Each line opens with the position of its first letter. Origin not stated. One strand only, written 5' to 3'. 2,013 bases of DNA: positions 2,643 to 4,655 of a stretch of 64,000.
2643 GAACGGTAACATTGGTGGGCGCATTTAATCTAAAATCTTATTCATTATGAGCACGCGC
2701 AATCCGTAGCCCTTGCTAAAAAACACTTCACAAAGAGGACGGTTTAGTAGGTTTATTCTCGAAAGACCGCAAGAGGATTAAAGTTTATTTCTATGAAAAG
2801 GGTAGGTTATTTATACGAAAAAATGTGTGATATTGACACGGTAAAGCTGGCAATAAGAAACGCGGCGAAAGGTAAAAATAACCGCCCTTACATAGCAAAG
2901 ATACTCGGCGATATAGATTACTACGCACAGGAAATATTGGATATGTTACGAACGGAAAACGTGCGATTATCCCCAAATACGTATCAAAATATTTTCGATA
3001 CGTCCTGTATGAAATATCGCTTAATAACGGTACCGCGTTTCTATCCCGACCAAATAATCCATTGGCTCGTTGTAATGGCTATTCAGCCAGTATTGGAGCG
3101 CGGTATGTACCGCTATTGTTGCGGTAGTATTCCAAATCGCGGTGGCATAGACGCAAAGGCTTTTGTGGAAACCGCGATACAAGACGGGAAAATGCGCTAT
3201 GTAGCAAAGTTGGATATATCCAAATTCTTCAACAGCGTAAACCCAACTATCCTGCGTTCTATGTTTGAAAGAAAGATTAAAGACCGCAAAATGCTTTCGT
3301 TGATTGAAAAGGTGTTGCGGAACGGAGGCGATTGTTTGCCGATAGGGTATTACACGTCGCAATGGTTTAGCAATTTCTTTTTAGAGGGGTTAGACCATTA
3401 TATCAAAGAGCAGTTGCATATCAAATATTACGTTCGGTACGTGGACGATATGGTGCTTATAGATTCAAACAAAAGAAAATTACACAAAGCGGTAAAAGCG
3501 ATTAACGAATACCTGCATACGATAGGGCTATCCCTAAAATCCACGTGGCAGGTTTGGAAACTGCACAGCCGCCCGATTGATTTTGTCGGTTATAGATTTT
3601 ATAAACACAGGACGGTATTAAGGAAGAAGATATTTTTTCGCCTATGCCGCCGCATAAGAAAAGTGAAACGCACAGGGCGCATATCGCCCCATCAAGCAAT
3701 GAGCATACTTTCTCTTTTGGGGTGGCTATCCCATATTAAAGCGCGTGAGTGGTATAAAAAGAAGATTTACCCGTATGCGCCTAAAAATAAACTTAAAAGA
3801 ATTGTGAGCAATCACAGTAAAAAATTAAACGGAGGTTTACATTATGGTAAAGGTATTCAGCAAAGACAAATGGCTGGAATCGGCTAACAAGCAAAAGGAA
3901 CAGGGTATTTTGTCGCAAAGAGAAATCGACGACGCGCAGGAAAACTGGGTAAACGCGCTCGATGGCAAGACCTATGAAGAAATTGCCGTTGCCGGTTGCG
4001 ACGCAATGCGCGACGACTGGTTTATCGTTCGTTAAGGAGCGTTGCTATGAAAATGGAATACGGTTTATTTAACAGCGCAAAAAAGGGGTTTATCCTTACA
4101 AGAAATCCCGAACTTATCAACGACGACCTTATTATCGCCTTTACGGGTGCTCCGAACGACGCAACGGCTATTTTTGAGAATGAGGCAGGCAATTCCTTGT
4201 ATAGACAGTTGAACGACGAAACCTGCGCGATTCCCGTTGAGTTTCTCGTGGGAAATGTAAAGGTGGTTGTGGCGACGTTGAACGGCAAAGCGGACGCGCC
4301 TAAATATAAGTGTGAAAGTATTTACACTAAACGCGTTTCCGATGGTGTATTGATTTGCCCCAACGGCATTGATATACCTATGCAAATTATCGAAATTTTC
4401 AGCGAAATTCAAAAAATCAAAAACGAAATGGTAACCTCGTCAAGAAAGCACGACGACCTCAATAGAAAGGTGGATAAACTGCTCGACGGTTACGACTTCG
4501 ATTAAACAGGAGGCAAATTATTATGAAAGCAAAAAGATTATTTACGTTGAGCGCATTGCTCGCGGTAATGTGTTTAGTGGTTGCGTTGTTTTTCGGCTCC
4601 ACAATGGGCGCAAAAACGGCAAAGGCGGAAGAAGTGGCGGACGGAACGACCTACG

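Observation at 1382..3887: Complete diversity-generating retroelement (target-VR, TR, RT) with adenine-only mismatches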

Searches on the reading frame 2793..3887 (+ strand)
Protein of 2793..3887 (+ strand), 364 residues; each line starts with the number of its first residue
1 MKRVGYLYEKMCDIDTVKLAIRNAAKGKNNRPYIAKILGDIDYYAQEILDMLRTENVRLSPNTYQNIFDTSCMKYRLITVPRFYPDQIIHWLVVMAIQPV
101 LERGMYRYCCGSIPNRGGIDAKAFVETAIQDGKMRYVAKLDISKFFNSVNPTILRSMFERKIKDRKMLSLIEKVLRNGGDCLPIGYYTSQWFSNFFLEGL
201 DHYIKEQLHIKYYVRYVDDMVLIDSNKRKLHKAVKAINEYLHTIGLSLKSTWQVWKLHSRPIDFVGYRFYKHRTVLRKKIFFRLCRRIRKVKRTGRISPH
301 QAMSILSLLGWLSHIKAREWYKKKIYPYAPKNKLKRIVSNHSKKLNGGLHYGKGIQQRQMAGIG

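Call 5: search_protein_families(library=pfam, proteins=[window:2793-3887:+], max_evalue=0.01)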
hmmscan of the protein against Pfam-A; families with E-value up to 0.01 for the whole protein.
window:2793-3887:+ (364 aa): 1 family
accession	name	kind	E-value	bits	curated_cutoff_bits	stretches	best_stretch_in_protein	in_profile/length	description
PF00078.32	RVT_1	-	5.9e-16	59.2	29.6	1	73-269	7-205/205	Reverse transcriptase (RNA-dependent DNA polymerase)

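Call 6: search_protein_families(library=phrogs, proteins=[window:2793-3887:+], max_evalue=0.01)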
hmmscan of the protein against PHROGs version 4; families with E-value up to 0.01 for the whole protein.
window:2793-3887:+ (364 aa): 2 families
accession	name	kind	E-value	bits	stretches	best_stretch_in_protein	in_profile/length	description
phrog_1423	-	DNA, RNA and nucleotide metabolism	1.2e-86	292.8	1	1-339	96-449/1040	Reverse transcriptase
phrog_2825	-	DNA, RNA and nucleotide metabolism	1.8e-17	64.5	1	133-346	108-290/336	polymerase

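Call 23: search_protein_families(library=ncbifam, proteins=[window:2793-3887:+], max_evalue=0.01)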
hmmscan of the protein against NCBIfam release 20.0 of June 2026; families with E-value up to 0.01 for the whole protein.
window:2793-3887:+ (364 aa): 10 families
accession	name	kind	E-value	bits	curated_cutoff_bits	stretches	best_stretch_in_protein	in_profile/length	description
TIGR04416.1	group_II_RT_mat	equivalog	1.9e-26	93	300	1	43-283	34-282/353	group II intron reverse transcriptase/maturase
NF041747.1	Drt3a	equivalog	1.3e-19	70.9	200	1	125-278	101-271/412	antiviral reverse transcriptase Drt3a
NF038233.2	retron_St85_RT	exception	1.1e-17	64.2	235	1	127-273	81-234/289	retron St85 family RNA-directed DNA polymerase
NF041750.1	Drt5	equivalog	2e-14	53.5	550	1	132-251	124-246/484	antiviral reverse transcriptase Drt5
NF041746.1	Drt2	equivalog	5.5e-11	42.3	390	1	163-295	210-347/416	antiviral reverse transcriptase Drt2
NF042941.1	Retron_TIR_antiphage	equivalog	4.9e-09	35.5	600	1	116-237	73-196/464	TIR domain-containing anti-phage reverse transcriptase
TIGR04499.1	abortive_AbiA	subfamily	3.8e-05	22.6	250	1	132-251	143-286/615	AbiA family abortive infection protein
NF041749.1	Drt4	equivalog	7.2e-05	21.9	450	1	134-249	136-260/489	antiviral reverse transcriptase Drt4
NF038237.1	retron_Ec67_fus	exception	0.00015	20.4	450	1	131-237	108-217/572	retron Ec67 family RNA-directed DNA polymerase/endonuclease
NF041748.1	Drt3b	equivalog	0.0022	16.8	350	0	136-250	175-309/647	antiviral reverse transcriptase Drt3b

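Call 24: search_protein_families(library=padloc, proteins=[window:2793-3887:+], max_evalue=0.01)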
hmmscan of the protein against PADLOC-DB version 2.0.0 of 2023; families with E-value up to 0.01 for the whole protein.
window:2793-3887:+ (364 aa): 91 families (the best 25 are shown)
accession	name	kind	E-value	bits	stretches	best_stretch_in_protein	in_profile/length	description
PDLC01136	RT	-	2.1e-26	90.9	1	73-272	69-261/263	RT (reverse transcriptase)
PDLC03768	Drt3a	-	2.4e-24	84.5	1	126-278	126-271/411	DRT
PDLC03754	RT_UG17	-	1.5e-23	81.4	1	125-293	118-294/429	DRT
PDLC02063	Cas1_IIIb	-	7.5e-21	72.3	1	73-312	73-275/617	-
PDLC02174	Drt3a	-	1.7e-19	68.4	1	125-293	100-279/403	-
PDLC03779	RT_UG4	-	1.9e-19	67.9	1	92-291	77-280/307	DRT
PDLC02175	Drt3a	-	7.8e-19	66.2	1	125-250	99-228/417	-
PDLC03759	RT_UG21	-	6.7e-17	59.4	1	128-250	137-259/503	DRT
PDLC03764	RT_UG26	-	1.1e-16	58.6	1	129-293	122-296/398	DRT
PDLC03780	RT_UG5-nitrilase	-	1.5e-16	58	1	125-244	177-307/907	DRT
PDLC02940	RT_II-A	-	3.5e-16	56.9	1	74-251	223-392/477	-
PDLC03783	Drt8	-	1.9e-15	55.2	1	130-250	133-253/493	DRT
PDLC03753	Drt5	-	2.4e-15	54.7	1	132-251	127-248/482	DRT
PDLC03756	RT_UG19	-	2.8e-15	54.4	1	126-250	139-269/562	DRT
PDLC03758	RT_UG20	-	3.4e-15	54.1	1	123-249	135-261/511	DRT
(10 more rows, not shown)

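Call 25: search_solved_structures(query=window:2793-3887:+, max_evalue=0.01, show_alignments=1)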
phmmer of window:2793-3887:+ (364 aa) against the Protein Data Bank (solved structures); distinct sequences matched with E-value up to 0.01: 14.
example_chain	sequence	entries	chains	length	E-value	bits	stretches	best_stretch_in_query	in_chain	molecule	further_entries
8ub7_A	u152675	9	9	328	1.7e-24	89.9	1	74-296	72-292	Reverse transcriptase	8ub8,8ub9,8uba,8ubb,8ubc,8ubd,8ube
6ar1_A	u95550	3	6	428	1.4e-12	50.7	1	85-316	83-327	GsI-IIC RT | Trt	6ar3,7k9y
5hhj_A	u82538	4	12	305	9.9e-11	44.6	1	79-273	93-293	Retron-type reverse transcriptase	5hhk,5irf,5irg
5hhl_A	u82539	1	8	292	3.1e-10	43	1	76-270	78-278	Retron-type reverse transcriptase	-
7uim_D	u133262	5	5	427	4.3e-10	42.5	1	76-272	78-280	Group II intron reverse transcriptase/maturase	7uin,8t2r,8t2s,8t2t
6me0_C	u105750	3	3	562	2.3e-08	36.8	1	71-314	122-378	Maturase reverse transcriptase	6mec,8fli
8bgj_A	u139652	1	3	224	4.8e-08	35.8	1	119-266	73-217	RNA-directed DNA polymerase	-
9z6y_A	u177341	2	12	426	4.9e-08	35.7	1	49-237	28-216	Drt3a reverse transcriptase protein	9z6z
5g2x_C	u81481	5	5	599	0.00078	21.9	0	60-241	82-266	GROUP II INTRON-ENCODED PROTEIN LTRA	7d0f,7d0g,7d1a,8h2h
9e8z_H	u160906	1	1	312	0.0013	21.2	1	119-229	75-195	Retron Ec83 reverse transcriptase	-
7v9x_A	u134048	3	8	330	0.0014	21.1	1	55-248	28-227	RNA-directed DNA polymerase from retron EC86 | Retron Ec86 reverse transcriptase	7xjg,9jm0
7v9u_A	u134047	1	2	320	0.0014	21.1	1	55-248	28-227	RNA-directed DNA polymerase from retron EC86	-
8qbk_A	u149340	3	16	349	0.0017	20.8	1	55-248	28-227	Retron Ec86 reverse transcriptase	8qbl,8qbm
9n69_E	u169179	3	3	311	0.0023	20.4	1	125-256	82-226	RNA-directed DNA polymerase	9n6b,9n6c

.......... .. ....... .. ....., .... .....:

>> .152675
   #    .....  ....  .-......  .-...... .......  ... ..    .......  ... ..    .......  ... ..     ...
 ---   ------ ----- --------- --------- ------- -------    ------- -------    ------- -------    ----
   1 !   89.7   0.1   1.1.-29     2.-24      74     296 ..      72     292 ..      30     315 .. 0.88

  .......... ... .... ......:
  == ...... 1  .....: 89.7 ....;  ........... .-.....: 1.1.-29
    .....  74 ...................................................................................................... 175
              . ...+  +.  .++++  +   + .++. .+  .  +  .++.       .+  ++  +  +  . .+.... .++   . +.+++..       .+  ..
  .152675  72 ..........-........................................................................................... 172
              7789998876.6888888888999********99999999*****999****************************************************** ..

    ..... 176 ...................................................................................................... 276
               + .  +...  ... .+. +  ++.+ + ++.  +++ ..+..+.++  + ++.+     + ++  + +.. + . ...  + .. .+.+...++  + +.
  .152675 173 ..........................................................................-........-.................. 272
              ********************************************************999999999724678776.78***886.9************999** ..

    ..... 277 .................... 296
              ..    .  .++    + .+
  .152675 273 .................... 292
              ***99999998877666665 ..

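Call 45: find_related_loci(query=window:2793-3884:+, collection=viral_contigs, flank=3000)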
Query window:2793-3884:+ (364 aa) in viral_contigs; peptide patterns used: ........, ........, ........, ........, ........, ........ (x = any residue, [..] = any of these).
145 stretches matched a pattern; 137 encode a relative of the query (tblastn E <= 1e-3); the best 80 are kept; 80 distinct loci.
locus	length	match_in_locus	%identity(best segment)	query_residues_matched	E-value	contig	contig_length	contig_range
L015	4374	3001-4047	81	1-349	0e+0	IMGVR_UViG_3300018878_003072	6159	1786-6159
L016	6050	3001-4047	81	1-349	0e+0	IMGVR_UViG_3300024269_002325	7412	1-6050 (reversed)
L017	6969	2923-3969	81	1-349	0e+0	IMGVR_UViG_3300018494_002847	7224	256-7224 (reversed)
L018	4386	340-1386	81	1-349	0e+0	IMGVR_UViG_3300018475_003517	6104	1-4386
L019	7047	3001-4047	81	1-349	0e+0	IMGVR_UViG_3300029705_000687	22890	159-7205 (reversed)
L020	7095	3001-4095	73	1-362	2e-178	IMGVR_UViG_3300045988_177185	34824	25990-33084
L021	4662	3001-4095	72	1-362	7e-179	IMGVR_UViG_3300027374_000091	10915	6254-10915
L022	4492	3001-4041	73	1-347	1e-176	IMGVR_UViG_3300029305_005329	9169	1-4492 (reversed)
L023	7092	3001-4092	66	1-364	2e-169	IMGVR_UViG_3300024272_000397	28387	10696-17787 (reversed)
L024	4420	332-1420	66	1-364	4e-171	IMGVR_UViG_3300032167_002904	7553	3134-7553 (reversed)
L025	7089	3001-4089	66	1-364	4e-169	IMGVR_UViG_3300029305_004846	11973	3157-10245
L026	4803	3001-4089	66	1-364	1e-170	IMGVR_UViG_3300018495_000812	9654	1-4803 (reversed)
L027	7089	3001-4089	66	1-364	4e-169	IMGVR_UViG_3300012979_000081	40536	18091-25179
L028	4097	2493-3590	66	1-364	4e-174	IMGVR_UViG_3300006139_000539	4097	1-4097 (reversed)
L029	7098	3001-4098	66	1-364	3e-168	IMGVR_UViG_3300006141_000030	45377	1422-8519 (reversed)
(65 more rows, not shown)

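Call 78: search_dna_similar(query=window:2793-3884:+, collection=phages, mode=protein, max_rows=15)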
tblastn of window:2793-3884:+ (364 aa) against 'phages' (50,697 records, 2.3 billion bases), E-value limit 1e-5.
Records with a match: 142; places in all: 142; records where one place covers at least 80% of the query: 80.
Best place of each record, by identity: <60% 142.
By first word of the organism name: Bacteriophage 33; Bacteroides 25; uncultured 18; Faecalibacterium 11; Pseudomonas 6; Vibrio 6; CrAssphage 5; Bordetella 5; Butyrivibrio 4; Burkholderia 4; and 16 more.
By host as written in the record: - 72; Faecalibacterium prausnitzii 10; Butyrivibrio fibrisolvens DSM 3071 3; Bacillus alcalophilus CGMCC 1.3604 3; Helicobacter canis 3; Methanomassiliicoccales 2; Vibrio parahaemolyticus 2; Pseudoalteromonas elyakovii HL-AS1 2; and 39 more.
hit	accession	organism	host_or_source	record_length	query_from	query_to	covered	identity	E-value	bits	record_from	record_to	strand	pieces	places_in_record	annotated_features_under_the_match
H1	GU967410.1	Lactobacillus phage LBR48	-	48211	1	344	95%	39.6%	2e-78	268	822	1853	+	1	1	putative reverse transcriptase | hypothetical protein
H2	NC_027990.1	Lactobacillus phage LBR48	-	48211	1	344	95%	39.6%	2e-78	268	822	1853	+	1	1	Reverse transcriptase | hypothetical protein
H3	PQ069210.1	Butyrivibrio phage Closwp03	Butyrivibrio sp.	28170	1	344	95%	39.3%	3e-71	246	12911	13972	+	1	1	reverse transcriptase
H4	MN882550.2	Butyrivibrio phage Arawn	Butyrivibrio fibrisolvens DSM 3071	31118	1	344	95%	39.3%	3e-71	246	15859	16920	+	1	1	putative reverse transcriptase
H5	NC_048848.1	Butyrivibrio phage Arawn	Butyrivibrio fibrisolvens DSM 3071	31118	1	344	95%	39.3%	3e-71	246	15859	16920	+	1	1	Reverse transcriptase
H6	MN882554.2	Butyrivibrio phage Idris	Butyrivibrio fibrisolvens DSM 3071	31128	1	344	95%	39.3%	3e-71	246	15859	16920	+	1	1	putative reverse transcriptase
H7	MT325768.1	Psychrobacillus phage Perkons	Psychrobacillus psychrodurans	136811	1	345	95%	32.4%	4e-48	179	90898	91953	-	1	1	reverse transcriptase | hypothetical protein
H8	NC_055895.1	uncultured phage cr7_1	human feces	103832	1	320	88%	34.6%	3e-33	136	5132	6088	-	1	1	Reverse transcriptase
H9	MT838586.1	Bacteriophage sp.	human fecal samples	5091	1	346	95%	31.0%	5e-40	156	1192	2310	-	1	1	record has no annotation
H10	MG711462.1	Faecalibacterium phage FP_Epona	Faecalibacterium prausnitzii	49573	1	339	93%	31.6%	1e-43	167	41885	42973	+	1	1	reverse transcriptase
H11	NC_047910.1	Faecalibacterium phage FP_Epona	Faecalibacterium prausnitzii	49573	1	339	93%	31.6%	1e-43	167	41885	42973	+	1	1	Reverse transcriptase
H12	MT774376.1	uncultured phage cr55_1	human feces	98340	1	323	89%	32.4%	3e-42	163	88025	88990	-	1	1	retron-type RNA-directed DNA polymerase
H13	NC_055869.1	uncultured phage cr55_1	human feces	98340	1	323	89%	32.4%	3e-42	163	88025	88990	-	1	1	Reverse transcriptase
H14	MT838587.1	Bacteriophage sp.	human fecal samples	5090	1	325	89%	32.1%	6e-45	170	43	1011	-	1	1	record has no annotation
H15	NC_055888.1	uncultured phage cr52_1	human feces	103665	1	318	87%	32.7%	2e-44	169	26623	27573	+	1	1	Reverse transcriptase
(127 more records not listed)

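Call 80: get_annotated_region(hit=H4, flank=2500)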
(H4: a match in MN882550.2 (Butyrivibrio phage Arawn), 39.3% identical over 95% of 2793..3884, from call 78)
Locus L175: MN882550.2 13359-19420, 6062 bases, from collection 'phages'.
description: Butyrivibrio phage Arawn, complete genome.
organism: Butyrivibrio phage Arawn (NCBI taxid 2724180)
taxonomy: Viruses; Duplodnaviria; Heunggongvirae; Uroviricota; Caudoviricetes; Arawnvirus; Arawnvirus arawn
host: Butyrivibrio fibrisolvens DSM 3071; source: -; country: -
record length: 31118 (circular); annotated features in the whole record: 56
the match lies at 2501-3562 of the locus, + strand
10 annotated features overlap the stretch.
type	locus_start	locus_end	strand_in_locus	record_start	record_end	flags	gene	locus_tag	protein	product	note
CDS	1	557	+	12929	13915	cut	-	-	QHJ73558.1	hypothetical protein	Hypothetical possible coding region with unknown function. ORF predicted by GeneMarkS-2, Glimmer3, Phanotate-v1.1.2, ...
CDS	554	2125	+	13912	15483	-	-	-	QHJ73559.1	hypothetical protein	Hypothetical possible coding region with unknown function. ORF predicted by GeneMarkS-2, Glimmer3, Phanotate-v1.1.2, ...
CDS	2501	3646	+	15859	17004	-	-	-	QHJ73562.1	putative reverse transcriptase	Similar to putative reverse transcriptase in Lactobacillus phage LBR48 (VOG0979, YP_009168531.1, 755164.D6PSR5_9CAUD), ...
CDS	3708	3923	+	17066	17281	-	-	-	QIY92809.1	hypothetical protein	Hypothetical possible coding region with unknown function. ORF predicted by Glimmer3, Prodigal-v2.6.3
CDS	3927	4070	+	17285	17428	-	-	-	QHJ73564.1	hypothetical protein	Similar to uncharacterised predicted ORF in Staphylococcus virus 37 (320840.Q4ZCD1_9CAUD, YP_240095.1), Pfam ...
CDS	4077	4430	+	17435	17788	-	-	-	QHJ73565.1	hypothetical protein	Hypothetical possible coding region with unknown function. ORF predicted by GeneMarkS-2, Glimmer3, Phanotate-v1.1.2, ...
CDS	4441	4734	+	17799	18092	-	-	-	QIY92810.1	hypothetical protein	Hypothetical possible coding region with unknown function. ORF predicted by GeneMarkS-2, Glimmer3, Prodigal-v2.6.3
CDS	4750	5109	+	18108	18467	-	-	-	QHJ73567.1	hypothetical protein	Hypothetical possible coding region with unknown function. ORF predicted by GeneMarkS-2, Glimmer3, Phanotate-v1.1.2, ...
CDS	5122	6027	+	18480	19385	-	-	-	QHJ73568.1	putative endolysin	Pfam Mannosyl-glycoprotein with endo-beta-N-acetylglucosaminidase (PF01832.20), LysM (PF01476.20) and SH3 (PF08239.11). ...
CDS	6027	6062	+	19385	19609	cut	-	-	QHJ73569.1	hypothetical protein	Hypothetical possible coding region with unknown function. ORF predicted by GeneMarkS-2, Glimmer3, Phanotate-v1.1.2, ...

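Call 81: get_annotated_region(hit=H1, flank=2500)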
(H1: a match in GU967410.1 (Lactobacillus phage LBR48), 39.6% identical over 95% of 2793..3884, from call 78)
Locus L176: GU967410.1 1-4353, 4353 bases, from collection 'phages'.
description: Lactobacillus phage LBR48, complete genome.
organism: Lactobacillus phage LBR48 (NCBI taxid 755164)
taxonomy: Viruses; Duplodnaviria; Heunggongvirae; Uroviricota; Caudoviricetes; Anamdongvirus; Anamdongvirus LBR48
host: -; source: -; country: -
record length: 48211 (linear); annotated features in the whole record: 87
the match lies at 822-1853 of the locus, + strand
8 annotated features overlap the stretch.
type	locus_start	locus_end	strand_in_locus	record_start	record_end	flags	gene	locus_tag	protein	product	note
CDS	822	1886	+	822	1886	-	-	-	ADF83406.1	putative reverse transcriptase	-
CDS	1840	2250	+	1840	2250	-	-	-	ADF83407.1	hypothetical protein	-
CDS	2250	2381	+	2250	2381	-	-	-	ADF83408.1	hypothetical protein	-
CDS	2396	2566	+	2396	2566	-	-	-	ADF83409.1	hypothetical protein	-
CDS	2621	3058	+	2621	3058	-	-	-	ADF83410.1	hypothetical protein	-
CDS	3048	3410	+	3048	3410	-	-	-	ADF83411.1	hypothetical protein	-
CDS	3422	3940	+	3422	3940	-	-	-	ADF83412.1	putative holin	-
CDS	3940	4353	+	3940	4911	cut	-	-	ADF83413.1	putative lyzozyme M1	-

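Call 94: search_protein_families(library=phrogs, proteins=[L176:1840-2250:+, L175:3708-3923:+, L176:2250-2381:+, L175:3927-4070:+], max_evalue=0.1)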
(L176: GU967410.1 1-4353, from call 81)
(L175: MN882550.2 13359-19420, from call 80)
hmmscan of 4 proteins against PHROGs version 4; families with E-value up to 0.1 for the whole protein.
L176:1840-2250:+ (136 aa): 0 families

L175:3708-3923:+ (71 aa): 0 families

L176:2250-2381:+ (43 aa): 3 families
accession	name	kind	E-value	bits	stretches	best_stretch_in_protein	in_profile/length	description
phrog_1382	-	unknown function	1.4e-08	35.2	1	1-37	1-37/48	-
phrog_7546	-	unknown function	0.00014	23.1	1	4-39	67-102/107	-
phrog_5056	-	unknown function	0.0048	17.4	1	4-26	7-29/49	-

L175:3927-4070:+ (47 aa): 6 families
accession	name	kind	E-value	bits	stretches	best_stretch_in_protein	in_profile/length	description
phrog_134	-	unknown function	1.1e-17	64.5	1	1-46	11-56/73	-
phrog_23700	-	unknown function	0.0038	17.6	1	29-44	2-17/27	-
phrog_32402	-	unknown function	0.0081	17.4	1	7-46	8-43/81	-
phrog_7304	-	unknown function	0.019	15.9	1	5-46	98-139/142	-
phrog_12701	-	unknown function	0.045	14.9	1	31-40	36-45/48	-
phrog_2310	-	unknown function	0.045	14.7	1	4-40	3-44/72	-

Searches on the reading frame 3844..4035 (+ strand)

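Call 5: search_protein_families(library=pfam, proteins=[window:3844-4035:+], max_evalue=0.01)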
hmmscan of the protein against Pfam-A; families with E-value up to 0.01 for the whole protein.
window:3844-4035:+ (63 aa): 0 families

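Call 6: search_protein_families(library=phrogs, proteins=[window:3844-4035:+], max_evalue=0.01)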
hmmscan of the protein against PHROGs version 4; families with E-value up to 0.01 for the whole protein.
window:3844-4035:+ (63 aa): 0 families

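Call 23: search_protein_families(library=ncbifam, proteins=[window:3844-4035:+], max_evalue=0.01)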
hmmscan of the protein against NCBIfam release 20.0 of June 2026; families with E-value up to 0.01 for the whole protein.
window:3844-4035:+ (63 aa): 0 families

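Call 94: search_protein_families(library=phrogs, proteins=[window:3844-4035:+], max_evalue=0.1)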
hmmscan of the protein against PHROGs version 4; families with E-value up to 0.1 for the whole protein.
window:3844-4035:+ (63 aa): 2 families
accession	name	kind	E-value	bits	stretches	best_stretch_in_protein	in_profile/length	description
phrog_19909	-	unknown function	0.032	15.2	1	11-33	9-31/50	-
phrog_22533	-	DNA, RNA and nucleotide metabolism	0.079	14.1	1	14-46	2-32/75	endonuclease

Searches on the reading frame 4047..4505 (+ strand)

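Call 5: search_protein_families(library=pfam, proteins=[window:4047-4505:+], max_evalue=0.01)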
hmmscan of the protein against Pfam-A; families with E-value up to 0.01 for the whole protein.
window:4047-4505:+ (152 aa): 0 families

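Call 6: search_protein_families(library=phrogs, proteins=[window:4047-4505:+], max_evalue=0.01)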
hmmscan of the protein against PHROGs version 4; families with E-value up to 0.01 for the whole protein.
window:4047-4505:+ (152 aa): 0 families

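Call 23: search_protein_families(library=ncbifam, proteins=[window:4047-4505:+], max_evalue=0.01)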
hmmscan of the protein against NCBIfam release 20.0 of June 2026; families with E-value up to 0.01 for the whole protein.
window:4047-4505:+ (152 aa): 0 families

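Call 24: search_protein_families(library=padloc, proteins=[window:4047-4505:+], max_evalue=0.01)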
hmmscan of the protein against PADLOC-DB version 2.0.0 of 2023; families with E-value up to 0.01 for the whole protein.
window:4047-4505:+ (152 aa): 0 families

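Call 94: search_protein_families(library=phrogs, proteins=[window:4047-4505:+], max_evalue=0.1)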
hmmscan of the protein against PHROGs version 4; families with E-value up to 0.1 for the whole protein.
window:4047-4505:+ (152 aa): 1 family
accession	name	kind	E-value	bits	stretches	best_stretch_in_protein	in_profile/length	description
phrog_29699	-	unknown function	0.01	16.7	1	115-147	33-66/70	-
